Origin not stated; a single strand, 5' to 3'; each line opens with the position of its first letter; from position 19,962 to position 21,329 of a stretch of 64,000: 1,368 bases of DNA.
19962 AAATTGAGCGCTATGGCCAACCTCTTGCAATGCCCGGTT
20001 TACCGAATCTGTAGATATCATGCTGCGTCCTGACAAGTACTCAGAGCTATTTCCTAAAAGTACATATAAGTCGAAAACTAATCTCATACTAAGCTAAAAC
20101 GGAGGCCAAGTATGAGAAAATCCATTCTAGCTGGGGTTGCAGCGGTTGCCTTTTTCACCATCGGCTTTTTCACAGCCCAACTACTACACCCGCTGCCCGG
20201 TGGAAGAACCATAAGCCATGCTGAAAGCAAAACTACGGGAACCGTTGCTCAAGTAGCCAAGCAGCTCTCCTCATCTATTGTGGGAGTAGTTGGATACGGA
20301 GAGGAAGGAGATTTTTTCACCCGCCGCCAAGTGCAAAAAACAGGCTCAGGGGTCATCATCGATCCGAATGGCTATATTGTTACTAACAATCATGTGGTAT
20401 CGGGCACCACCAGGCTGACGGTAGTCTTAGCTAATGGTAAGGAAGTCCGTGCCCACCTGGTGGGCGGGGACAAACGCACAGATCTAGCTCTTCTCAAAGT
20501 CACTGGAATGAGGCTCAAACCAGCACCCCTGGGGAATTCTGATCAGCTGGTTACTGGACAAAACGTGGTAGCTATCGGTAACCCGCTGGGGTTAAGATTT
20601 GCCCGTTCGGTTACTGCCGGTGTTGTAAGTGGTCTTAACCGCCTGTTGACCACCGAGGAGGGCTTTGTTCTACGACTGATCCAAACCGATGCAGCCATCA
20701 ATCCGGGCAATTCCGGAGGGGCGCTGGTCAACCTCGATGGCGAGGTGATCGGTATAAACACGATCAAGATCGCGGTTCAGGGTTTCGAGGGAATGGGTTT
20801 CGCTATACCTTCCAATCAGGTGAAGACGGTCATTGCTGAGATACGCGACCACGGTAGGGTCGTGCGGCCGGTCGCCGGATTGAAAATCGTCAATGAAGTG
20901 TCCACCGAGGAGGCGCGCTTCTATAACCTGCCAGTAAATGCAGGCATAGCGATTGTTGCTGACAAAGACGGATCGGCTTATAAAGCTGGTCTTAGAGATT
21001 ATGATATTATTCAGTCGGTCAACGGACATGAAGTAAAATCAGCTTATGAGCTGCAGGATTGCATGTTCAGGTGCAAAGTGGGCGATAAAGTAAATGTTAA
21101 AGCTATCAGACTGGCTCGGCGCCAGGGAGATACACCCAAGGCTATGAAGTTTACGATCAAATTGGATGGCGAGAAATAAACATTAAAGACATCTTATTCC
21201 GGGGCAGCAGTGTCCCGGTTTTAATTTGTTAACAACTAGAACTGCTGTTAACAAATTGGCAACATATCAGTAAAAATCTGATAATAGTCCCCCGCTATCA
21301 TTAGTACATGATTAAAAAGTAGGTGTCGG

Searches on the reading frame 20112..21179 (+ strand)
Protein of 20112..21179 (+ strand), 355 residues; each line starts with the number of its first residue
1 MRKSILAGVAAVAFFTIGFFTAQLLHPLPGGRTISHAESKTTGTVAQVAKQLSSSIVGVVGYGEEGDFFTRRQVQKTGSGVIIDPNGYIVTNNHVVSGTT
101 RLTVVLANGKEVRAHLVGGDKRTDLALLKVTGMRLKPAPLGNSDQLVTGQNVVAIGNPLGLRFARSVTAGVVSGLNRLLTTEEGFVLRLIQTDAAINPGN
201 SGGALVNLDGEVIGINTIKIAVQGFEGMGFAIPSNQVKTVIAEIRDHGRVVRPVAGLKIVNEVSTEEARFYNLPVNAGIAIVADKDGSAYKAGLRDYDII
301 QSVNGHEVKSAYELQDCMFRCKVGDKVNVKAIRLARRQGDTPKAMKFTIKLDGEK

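Call 45: search_protein_families(library=pfam, proteins=[window:20112-21179:+], max_evalue=0.001)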
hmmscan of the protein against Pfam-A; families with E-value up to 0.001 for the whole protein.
window:20112-21179:+ (355 aa): 4 families
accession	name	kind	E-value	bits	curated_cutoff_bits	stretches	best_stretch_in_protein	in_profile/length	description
PF13365.12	Trypsin_2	-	6.1e-37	128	27.6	1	78-215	1-144/144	Trypsin-like peptidase domain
PF00089.32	Trypsin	-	7.2e-18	65.7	20.6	1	75-241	24-220/220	Trypsin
PF13180.12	PDZ_2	-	2.1e-08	34.7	27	1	284-334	20-70/80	PDZ domain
PF17820.7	PDZ_6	-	0.00024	21.2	27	1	283-317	5-39/54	PDZ domain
